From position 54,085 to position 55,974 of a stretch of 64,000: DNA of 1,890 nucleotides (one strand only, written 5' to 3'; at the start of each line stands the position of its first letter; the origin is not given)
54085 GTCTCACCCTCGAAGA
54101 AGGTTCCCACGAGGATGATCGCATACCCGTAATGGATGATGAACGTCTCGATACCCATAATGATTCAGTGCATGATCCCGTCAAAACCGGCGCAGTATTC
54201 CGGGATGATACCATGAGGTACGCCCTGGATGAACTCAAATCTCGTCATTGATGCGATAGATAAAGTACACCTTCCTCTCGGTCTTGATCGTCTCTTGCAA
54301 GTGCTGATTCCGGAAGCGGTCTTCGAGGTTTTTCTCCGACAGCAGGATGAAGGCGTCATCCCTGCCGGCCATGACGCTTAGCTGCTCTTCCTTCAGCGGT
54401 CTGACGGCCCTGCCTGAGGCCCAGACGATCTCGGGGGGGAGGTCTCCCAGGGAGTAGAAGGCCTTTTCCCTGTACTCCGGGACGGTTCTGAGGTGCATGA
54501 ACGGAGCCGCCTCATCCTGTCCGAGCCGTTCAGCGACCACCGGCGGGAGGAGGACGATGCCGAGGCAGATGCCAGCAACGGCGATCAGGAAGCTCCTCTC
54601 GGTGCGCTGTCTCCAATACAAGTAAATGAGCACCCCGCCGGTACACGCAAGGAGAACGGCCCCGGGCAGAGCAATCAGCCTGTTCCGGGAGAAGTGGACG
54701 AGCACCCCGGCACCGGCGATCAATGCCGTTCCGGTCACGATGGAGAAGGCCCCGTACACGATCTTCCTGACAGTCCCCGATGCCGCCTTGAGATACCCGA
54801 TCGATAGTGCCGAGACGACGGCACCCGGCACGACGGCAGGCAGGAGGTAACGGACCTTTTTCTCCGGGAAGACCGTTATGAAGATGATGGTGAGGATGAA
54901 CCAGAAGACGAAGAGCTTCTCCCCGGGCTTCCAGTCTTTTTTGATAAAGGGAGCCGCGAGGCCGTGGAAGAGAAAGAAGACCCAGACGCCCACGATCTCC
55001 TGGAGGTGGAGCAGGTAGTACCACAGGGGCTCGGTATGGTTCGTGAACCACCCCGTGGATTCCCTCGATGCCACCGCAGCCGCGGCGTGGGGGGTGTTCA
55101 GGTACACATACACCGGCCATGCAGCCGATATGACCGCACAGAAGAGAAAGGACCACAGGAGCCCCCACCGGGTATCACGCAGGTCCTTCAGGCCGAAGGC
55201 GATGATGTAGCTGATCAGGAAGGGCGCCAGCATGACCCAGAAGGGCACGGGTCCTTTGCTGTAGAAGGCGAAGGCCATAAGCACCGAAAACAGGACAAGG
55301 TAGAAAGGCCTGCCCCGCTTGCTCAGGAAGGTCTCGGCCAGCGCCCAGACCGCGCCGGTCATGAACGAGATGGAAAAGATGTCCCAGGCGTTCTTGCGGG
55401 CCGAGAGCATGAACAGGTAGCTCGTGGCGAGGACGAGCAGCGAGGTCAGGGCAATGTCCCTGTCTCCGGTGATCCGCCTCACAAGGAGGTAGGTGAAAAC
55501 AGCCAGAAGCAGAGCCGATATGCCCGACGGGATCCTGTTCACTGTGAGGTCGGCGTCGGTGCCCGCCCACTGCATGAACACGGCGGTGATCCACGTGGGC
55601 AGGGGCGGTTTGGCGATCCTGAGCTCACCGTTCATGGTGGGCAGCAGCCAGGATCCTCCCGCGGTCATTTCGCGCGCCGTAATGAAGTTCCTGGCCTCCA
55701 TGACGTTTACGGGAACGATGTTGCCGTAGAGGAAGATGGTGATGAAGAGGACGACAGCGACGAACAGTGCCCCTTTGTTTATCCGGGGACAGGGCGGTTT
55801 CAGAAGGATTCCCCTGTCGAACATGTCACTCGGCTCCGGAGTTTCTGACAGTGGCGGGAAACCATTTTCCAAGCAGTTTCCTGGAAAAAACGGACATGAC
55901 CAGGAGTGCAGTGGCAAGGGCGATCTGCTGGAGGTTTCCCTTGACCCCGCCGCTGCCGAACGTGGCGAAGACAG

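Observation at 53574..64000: Complete arn (Ara4N lipid A modification) operon with non-canonical composition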

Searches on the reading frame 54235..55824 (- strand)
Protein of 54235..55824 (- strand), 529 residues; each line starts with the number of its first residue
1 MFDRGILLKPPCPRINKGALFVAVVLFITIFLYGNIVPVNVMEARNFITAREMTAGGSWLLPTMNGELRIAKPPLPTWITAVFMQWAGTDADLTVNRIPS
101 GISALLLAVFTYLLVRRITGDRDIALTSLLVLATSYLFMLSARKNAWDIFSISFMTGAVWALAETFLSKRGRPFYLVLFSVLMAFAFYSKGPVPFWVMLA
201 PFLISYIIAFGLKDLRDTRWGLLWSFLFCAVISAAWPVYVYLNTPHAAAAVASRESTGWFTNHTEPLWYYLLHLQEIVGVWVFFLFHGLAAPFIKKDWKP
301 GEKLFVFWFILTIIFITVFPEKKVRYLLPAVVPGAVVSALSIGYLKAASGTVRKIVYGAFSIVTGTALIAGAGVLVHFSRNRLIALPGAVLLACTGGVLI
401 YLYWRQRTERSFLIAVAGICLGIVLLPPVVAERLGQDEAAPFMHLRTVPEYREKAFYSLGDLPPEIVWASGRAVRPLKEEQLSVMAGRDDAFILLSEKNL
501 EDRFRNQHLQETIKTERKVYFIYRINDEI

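Call 7: search_protein_families(library=pfam, proteins=[window:54235-55824:-], max_evalue=0.01)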
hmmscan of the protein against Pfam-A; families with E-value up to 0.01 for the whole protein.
window:54235-55824:- (529 aa): 2 families
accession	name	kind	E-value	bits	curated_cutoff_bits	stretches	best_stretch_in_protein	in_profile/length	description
PF13231.12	PMT_2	-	3.7e-14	53.7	26.1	1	72-236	2-160/160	Dolichyl-phosphate-mannose-protein mannosyltransferase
PF02366.24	PMT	-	0.00029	20.9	22.7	1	49-247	38-241/245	Dolichyl-phosphate-mannose-protein mannosyltransferase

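Call 8: search_protein_families(library=ncbifam, proteins=[window:54235-55824:-], max_evalue=0.01)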
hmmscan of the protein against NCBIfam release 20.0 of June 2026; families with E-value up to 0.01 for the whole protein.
window:54235-55824:- (529 aa): 1 family
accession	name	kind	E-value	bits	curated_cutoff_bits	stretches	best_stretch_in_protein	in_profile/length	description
NF009784.2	PRK13279.1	equivalog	6.2e-17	61.4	567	1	43-377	32-367/539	lipid IV(A) 4-amino-4-deoxy-L-arabinosyltransferase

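Call 14: search_solved_structures(query=window:54235-55824:-, max_evalue=0.01)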
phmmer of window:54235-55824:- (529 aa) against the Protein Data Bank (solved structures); distinct sequences matched with E-value up to 0.01: 0.

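Call 38: find_homologous_proteins(query=window:54235-55824:-, max_evalue=0.00001)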
Query window:54235-55824:- (529 aa): 179 proteins with E <= 0.00001 among 8000 candidates; the best 120 are listed.
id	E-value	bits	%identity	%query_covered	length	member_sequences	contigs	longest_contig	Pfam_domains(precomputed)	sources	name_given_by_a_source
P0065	0.0e+0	1186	100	100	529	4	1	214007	PF13231.13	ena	-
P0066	7.0e-242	822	70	96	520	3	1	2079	PF13231.13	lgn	-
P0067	2.4e-238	810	67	97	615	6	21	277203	PF02366.25,PF13231.13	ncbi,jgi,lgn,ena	-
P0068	2.8e-238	810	68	97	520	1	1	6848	PF02366.25,PF13231.13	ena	-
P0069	1.2e-236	805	71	95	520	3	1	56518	PF02366.25,PF13231.13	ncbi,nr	ncbi:MAG: glycosyltransferase family 39 protein [Desulfobacterota bacterium]|nr:glycosyltransferase 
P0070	3.4e-228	777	65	97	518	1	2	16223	PF13231.13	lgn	-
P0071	7.0e-225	766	66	96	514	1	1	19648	PF02366.25,PF13231.13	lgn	-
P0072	1.1e-207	709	61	97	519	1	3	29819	PF02366.25,PF13231.13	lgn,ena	-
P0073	8.5e-198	676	59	98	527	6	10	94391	-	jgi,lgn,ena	jgi:4-amino-4-deoxy-L-arabinose transferase-like glycosyltransferase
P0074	3.4e-194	665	57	99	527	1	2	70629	-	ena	-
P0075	3.5e-193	661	58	98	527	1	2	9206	-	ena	-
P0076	9.8e-189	647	57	96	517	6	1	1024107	PF13231.13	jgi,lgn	-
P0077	1.7e-188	646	56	96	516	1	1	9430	-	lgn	-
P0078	7.0e-181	621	56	95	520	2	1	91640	PF13231.13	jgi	jgi:4-amino-4-deoxy-L-arabinose transferase-like glycosyltransferase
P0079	1.6e-180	619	54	96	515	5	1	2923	PF13231.13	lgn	-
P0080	1.7e-180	619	55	96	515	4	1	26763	PF13231.13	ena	-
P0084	3.2e-169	582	51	94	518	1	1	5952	PF13231.13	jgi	jgi:4-amino-4-deoxy-L-arabinose transferase-like glycosyltransferase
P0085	1.3e-167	577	51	96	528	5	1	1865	PF13231.13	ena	-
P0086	1.2e-165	570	49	99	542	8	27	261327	PF13231.13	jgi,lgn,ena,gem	jgi:4-amino-4-deoxy-L-arabinose transferase-like glycosyltransferase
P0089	1.1e-157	544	49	99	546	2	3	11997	PF13231.13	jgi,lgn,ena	jgi:4-amino-4-deoxy-L-arabinose transferase-like glycosyltransferase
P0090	1.5e-157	544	49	96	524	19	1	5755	PF02366.25,PF13231.13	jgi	-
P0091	3.1e-157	543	51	95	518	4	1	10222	PF13231.13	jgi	-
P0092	2.6e-156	540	48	96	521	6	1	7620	PF02366.25,PF13231.13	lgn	-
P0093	5.2e-156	539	49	96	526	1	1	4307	PF13231.13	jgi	jgi:4-amino-4-deoxy-L-arabinose transferase-like glycosyltransferase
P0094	5.2e-156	539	48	95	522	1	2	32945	PF13231.13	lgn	-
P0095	2.8e-155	536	47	96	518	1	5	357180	PF13231.13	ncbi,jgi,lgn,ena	-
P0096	2.8e-154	533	48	95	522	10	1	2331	PF13231.13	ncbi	-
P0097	5.7e-149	515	48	96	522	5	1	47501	PF13231.13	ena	-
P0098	1.7e-148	514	46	97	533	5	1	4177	PF13231.13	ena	-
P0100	1.7e-147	510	61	71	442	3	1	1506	PF13231.13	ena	-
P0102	3.3e-145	503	47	96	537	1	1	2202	PF13231.13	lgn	-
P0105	1.2e-137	478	45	97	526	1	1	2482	PF13231.13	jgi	jgi:4-amino-4-deoxy-L-arabinose transferase-like glycosyltransferase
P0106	8.1e-93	330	37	97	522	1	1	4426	PF13231.13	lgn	-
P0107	5.0e-83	298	34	95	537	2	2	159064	PF13231.13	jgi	-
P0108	3.2e-81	292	34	95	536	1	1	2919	PF13231.13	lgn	-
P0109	1.5e-80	290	34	97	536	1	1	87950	PF02366.25,PF13231.13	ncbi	ncbi:MAG: glycosyltransferase family 39 protein [Pseudomonadota bacterium]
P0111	2.7e-78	282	33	92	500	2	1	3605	PF02366.25,PF13231.13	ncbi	-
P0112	5.4e-77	278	33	94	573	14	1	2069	PF02366.25,PF13231.13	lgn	-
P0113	8.3e-77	277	37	85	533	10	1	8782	PF02366.25,PF13231.13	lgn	-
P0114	1.3e-75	273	33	95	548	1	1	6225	PF02366.25,PF13231.13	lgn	-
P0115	2.4e-75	272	35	92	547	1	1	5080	PF02366.25,PF13231.13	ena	-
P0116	6.7e-74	268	35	84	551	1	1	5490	PF02366.25,PF13231.13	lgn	-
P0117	6.3e-73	264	34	87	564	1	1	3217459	PF02366.25,PF13231.13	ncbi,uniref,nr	ncbi:ArnT family glycosyltransferase [Pontibacter liquoris]|uniref:ArnT family glycosyltransferase n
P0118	8.6e-73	264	33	91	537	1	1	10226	PF02366.25,PF13231.13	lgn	-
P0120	2.4e-72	262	32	96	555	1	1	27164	PF02366.25,PF13231.13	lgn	-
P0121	8.1e-72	261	31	92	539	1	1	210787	PF02366.25,PF13231.13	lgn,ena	-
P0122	1.9e-70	256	35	90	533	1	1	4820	PF02366.25,PF13231.13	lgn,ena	-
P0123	2.5e-70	256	34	97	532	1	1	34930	PF02366.25,PF13231.13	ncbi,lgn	ncbi:MAG: ArnT family glycosyltransferase [Deferribacterales bacterium]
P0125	5.1e-70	255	34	90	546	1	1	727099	PF13231.13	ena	-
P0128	1.5e-69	253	32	94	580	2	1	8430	PF13231.13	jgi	jgi:4-amino-4-deoxy-L-arabinose transferase-like glycosyltransferase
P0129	1.5e-69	253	34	94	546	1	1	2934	PF13231.13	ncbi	ncbi:MAG: ArnT family glycosyltransferase [Cyclobacteriaceae bacterium]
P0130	3.6e-69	252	33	94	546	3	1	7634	PF02366.25,PF13231.13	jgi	jgi:4-amino-4-deoxy-L-arabinose transferase-like glycosyltransferase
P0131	5.0e-69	252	34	92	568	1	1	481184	PF02366.25,PF13231.13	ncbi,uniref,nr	ncbi:ArnT family glycosyltransferase [Pontibacter vulgaris]|uniref:ArnT family glycosyltransferase n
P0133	9.9e-69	251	33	92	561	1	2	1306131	PF02366.25,PF13231.13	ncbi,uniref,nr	ncbi:ArnT family glycosyltransferase [Pontibacter ruber]|uniref:ArnT family glycosyltransferase n=1 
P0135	5.0e-68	248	33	87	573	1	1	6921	PF13231.13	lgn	-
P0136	3.3e-67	245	32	91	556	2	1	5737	PF02366.25,PF13231.13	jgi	jgi:4-amino-4-deoxy-L-arabinose transferase-like glycosyltransferase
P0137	5.0e-67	245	33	87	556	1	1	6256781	PF02366.25,PF13231.13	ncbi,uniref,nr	ncbi:ArnT family glycosyltransferase [Adhaeribacter pallidiroseus]|uniref:Glycosyltransferase RgtA/B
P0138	1.0e-66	244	30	94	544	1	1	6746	PF02366.25,PF13231.13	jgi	jgi:4-amino-4-deoxy-L-arabinose transferase-like glycosyltransferase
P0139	1.9e-66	243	32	90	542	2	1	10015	PF13231.13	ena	-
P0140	4.0e-66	242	32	87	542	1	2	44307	PF13231.13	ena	-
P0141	5.7e-66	241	32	94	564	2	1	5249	PF02366.25,PF03901.24,PF13231.13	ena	-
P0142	6.3e-66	241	32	88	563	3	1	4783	PF02366.25,PF13231.13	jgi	jgi:4-amino-4-deoxy-L-arabinose transferase-like glycosyltransferase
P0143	6.5e-66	241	38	61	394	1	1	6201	PF13231.13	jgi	jgi:4-amino-4-deoxy-L-arabinose transferase-like glycosyltransferase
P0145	1.4e-65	240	33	92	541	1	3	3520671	PF02366.25,PF13231.13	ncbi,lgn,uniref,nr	ncbi:PMT family glycosyltransferase, 4-amino-4-deoxy-L-arabinose transferase [Aequorivita sublithinc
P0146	1.5e-65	240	40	60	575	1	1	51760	PF13231.13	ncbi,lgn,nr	ncbi:MAG: hypothetical protein HKM93_19085 [Desulfobacteraceae bacterium]|nr:hypothetical protein [D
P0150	6.9e-65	238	33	94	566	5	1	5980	PF02366.25,PF13231.13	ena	-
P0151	1.1e-64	237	34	89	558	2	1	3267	PF02366.25,PF13231.13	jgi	-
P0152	1.3e-64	237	32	87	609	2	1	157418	PF13231.13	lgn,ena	-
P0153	1.8e-64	236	31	96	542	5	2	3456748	-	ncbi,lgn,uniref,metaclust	ncbi:glycosyltransferase family 39 protein [Halodesulfovibrio aestuarii]|uniref:ArnT family glycosyl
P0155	4.2e-64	235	31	93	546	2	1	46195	PF13231.13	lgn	-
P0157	5.9e-64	235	34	82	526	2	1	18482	PF02366.25,PF13231.13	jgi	jgi:4-amino-4-deoxy-L-arabinose transferase-like glycosyltransferase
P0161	4.7e-63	232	32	92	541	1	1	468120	PF02366.25,PF09913.16,PF13231.13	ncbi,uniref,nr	ncbi:ArnT family glycosyltransferase [Aequorivita echinoideorum]|uniref:Glycosyltransferase family 3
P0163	1.4e-62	230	37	67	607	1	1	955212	PF13231.13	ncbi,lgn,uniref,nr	ncbi:ArnT family glycosyltransferase [Halodesulfovibrio marinisediminis]|uniref:4-amino-4-deoxy-L-ar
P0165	2.6e-62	229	31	92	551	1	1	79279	PF02366.25,PF13231.13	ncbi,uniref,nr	ncbi:glycosyltransferase family 39 protein [Bacteroides sp. 224]|uniref:ArnT family glycosyltransfer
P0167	1.0e-61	227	30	92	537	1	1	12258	PF02366.25,PF13231.13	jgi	jgi:4-amino-4-deoxy-L-arabinose transferase-like glycosyltransferase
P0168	1.2e-61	227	32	93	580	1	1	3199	PF02366.25,PF13231.13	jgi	jgi:4-amino-4-deoxy-L-arabinose transferase-like glycosyltransferase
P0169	3.0e-61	226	31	93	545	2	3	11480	PF02366.25,PF13231.13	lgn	-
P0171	6.7e-61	225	30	94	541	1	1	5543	PF02366.25,PF13231.13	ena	-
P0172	8.6e-61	224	32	90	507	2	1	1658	PF02366.25,PF13231.13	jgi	jgi:4-amino-4-deoxy-L-arabinose transferase-like glycosyltransferase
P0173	1.3e-60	224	32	84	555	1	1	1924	PF13231.13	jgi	-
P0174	3.6e-60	222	31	83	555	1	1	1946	PF02366.25,PF13231.13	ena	-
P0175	4.1e-60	222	41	56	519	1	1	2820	PF13231.13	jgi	jgi:4-amino-4-deoxy-L-arabinose transferase-like glycosyltransferase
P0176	4.3e-60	222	37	59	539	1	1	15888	PF02366.25,PF13231.13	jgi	jgi:4-amino-4-deoxy-L-arabinose transferase-like glycosyltransferase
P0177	5.4e-60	222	32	92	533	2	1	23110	PF13231.13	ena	-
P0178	2.2e-59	220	32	92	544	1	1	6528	PF02366.25,PF13231.13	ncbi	-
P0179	5.2e-59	218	32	90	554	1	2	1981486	PF03901.24,PF13231.13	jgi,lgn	jgi:4-amino-4-deoxy-L-arabinose transferase-like glycosyltransferase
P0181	1.9e-58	217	38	62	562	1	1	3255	PF02366.25,PF13231.13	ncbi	-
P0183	1.8e-57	213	30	92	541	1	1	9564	PF02366.25,PF13231.13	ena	-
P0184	6.0e-57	212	29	89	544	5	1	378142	PF02366.25,PF13231.13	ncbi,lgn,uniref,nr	ncbi:hypothetical protein ETU08_02555 [Apibacter muscae]|uniref:ArnT family glycosyltransferase n=1 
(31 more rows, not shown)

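Call 39: find_encoding_contigs(protein=P0067, flank=8000, max_places=1)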
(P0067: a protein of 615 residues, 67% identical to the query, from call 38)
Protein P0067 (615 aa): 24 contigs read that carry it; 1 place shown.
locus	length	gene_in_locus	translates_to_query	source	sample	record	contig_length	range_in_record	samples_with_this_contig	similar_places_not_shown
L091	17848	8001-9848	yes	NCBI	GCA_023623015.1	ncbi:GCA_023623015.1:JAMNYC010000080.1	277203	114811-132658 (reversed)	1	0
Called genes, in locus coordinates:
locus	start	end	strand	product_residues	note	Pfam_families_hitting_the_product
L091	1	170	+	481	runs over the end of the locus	PF02366:PMT, PF13231:PMT_2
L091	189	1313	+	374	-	PF01041:DegT_DnrJ_EryC1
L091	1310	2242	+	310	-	PF00535:Glycos_transf_2, PF10111:Glyco_tranf_2_2 (weak), PF13641:Glyco_tranf_2_3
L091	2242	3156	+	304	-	PF00551:Formyl_trans_N, PF02911:Formyl_trans_C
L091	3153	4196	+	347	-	PF01073:3Beta_HSD (weak), PF01370:Epimerase, PF16363:GDP_Man_Dehyd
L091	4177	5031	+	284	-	PF01522:Polysacc_deac_1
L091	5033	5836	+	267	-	PF13641:Glyco_tranf_2_3 (weak), PF00535:Glycos_transf_2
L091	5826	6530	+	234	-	PF09335:VTT_dom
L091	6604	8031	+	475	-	PF13231:PMT_2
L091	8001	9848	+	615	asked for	PF02366:PMT, PF13231:PMT_2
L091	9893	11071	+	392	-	PF07690:MFS_1, PF11700:ATG22 (faint), PF07690:MFS_1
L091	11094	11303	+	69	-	-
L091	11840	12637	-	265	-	PF03724:META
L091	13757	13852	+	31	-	-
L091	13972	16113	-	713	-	PF17764:PriA_3primeBD, PF00270:DEAD, PF04851:ResIII, PF18319:Zn_ribbon_PriA (weak), PF00271:Helicase_C (weak), PF18074:PriA_C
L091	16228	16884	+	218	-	PF02985:HEAT (faint), PF13646:HEAT_2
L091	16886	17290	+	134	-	PF02374:ArsA_ATPase (weak), PF13614:AAA_31, PF01656:CbiA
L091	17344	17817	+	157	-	PF13614:AAA_31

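Call 40: find_encoding_contigs(protein=P0086, flank=8000, max_places=1)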
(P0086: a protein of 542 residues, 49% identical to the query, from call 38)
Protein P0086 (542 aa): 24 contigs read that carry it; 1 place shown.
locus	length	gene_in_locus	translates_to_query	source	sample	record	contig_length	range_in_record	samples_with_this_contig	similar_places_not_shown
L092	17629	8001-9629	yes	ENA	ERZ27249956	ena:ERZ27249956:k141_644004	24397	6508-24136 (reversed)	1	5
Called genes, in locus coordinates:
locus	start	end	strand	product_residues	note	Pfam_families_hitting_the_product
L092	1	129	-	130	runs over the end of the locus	?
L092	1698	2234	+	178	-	PF14235:DUF4337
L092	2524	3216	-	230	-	PF05598:DUF772, PF13751:DDE_Tnp_1_6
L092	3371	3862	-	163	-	PF09411:PagL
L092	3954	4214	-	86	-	-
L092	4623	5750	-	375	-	PF13776:DUF4172, PF02661:Fic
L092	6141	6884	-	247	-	PF09335:VTT_dom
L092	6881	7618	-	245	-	PF00535:Glycos_transf_2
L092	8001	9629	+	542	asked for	PF13231:PMT_2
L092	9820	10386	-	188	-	-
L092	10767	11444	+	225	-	-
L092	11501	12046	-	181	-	PF02517:Rce1-like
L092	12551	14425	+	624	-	PF00009:GTP_EFTU, PF01926:MMR_HSR1 (weak), PF03144:GTP_EFTU_D2, PF25461:Beta-barrel_SelB, PF09106:WHD_2nd_SelB, PF09107:WHD_3rd_SelB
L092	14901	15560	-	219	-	PF07719:TPR_2 (faint), PF13512:TPR_18 (weak), PF13525:YfiO, PF13174:TPR_6 (faint)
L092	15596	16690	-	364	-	PF13458:Peripla_BP_6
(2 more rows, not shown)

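Call 41: find_encoding_contigs(protein=P0153, flank=8000, max_places=1)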
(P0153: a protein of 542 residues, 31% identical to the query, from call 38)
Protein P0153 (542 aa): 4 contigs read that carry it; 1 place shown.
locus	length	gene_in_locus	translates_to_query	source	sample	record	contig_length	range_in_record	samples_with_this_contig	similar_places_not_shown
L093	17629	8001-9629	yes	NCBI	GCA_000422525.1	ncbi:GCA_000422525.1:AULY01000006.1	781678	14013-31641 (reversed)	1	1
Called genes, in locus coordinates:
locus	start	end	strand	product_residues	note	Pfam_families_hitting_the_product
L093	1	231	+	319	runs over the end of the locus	PF00109:ketoacyl-synt, PF13723:Ketoacyl-synt_2 (weak)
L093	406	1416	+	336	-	-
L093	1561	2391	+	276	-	PF12849:PBP_like_2, PF13531:SBP_bac_11, PF12727:PBP_like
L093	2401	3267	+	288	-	PF00528:BPD_transp_1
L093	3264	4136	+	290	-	PF00528:BPD_transp_1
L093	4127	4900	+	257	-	PF02463:SMC_N (weak), PF00005:ABC_tran, PF13304:AAA_21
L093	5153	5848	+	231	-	PF00072:Response_reg, PF00486:Trans_reg_C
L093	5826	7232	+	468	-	PF26769:HAMP_PhoQ (weak), PF00512:HisKA, PF02518:HATPase_c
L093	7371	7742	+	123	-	-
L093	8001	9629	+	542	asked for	-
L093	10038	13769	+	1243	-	PF05170:AsmA, PF05359:DUF748, PF05170:AsmA, PF05359:DUF748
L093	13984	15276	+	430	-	PF00989:PAS (faint), PF08448:PAS_4 (faint), PF13188:PAS_8 (faint), PF08447:PAS_3 (faint), PF13426:PAS_9, PF00990:GGDEF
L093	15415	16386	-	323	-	-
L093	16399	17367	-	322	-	PF21033:RMD1-3 (faint), PF00515:TPR_1 (faint), PF07719:TPR_2 (faint), PF13181:TPR_8 (faint), PF13432:TPR_16, PF14559:TPR_19 (weak), PF23914:TPR_CcmH_CycH, PF13414:TPR_11 (weak), +3 more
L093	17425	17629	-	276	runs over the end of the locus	-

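Call 42: find_encoding_contigs(protein=P0117, flank=8000, max_places=1)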
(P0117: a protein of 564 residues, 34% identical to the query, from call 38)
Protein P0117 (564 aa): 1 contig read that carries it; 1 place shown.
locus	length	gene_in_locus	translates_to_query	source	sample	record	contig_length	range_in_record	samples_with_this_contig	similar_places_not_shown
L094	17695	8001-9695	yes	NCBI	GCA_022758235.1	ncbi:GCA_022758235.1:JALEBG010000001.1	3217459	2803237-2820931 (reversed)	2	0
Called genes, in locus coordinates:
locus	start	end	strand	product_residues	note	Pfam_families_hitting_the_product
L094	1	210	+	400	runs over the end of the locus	PF13450:NAD_binding_8, PF03275:GLF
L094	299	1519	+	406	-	-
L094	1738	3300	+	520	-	-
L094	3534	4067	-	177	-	PF11138:DUF2911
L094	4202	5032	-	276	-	-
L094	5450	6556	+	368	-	PF00487:FA_desaturase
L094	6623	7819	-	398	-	PF00083:Sugar_tr (faint), PF07690:MFS_1, PF12832:MFS_1_like, PF07690:MFS_1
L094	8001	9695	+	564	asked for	PF02366:PMT, PF13231:PMT_2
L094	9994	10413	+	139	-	PF15071:TMEM220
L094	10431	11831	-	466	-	PF01663:Phosphodiest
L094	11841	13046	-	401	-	-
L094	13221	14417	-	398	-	PF01761:DHQ_synthase, PF24621:DHQS_C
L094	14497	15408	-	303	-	PF01040:UbiA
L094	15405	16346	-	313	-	PF01026:TatD_DNase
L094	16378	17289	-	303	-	PF28008:EboA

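Call 66: predict_structure(alignment_id=A2)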
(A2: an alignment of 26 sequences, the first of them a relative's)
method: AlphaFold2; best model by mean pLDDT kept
length: 529 residues; sequences in the alignment: 26
mean_pLDDT: 90.9   pTM: 0.90
mean pLDDT of the five models: 90.9, 89.5, 89.4, 88.9, 87.8
residues with pLDDT >= 90: 375; 70-90: 129; 50-70: 22; < 50: 3
segments of 3 or more residues with pLDDT < 50: none
pLDDT, mean of each block of 10 residues (from residue 1): 52 71 97 91 93 90 87 89 96 95 98 98 97 97 91 98 95 97 96 93 97 96 97 93 90 82 77 93 97 88 97 86 85 98 91 95 98 92 87 98 94 97 92 77 92 91 93 91 86 92 81 91 85
secondary structure, 60 per line:
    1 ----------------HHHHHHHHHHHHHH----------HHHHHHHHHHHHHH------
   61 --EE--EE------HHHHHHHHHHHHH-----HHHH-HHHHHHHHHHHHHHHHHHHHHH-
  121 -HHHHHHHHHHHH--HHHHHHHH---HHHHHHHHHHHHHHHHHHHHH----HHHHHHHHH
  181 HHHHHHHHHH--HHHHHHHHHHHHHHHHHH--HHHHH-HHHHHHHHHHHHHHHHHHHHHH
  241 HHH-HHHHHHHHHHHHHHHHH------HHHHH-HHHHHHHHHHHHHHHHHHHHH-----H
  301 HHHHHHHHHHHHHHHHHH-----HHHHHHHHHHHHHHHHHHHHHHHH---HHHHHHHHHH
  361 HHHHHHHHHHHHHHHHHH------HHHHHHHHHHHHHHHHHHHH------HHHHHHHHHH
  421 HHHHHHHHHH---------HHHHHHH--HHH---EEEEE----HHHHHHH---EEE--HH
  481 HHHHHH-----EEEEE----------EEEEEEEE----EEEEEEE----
elements in order: H17-30 H41-54 H75-87 H93-96 H98-119 H122-133 H136-143 H147-167 H172-190 H193-210 H213-217 H219-243 H245-261 H268-272 H274-294 H300-318 H324-347 H351-378 H385-404 H411-430 H440-446 E455-459 H464-470 E474-476 H479-486 E492-496 E507-514 E519-525
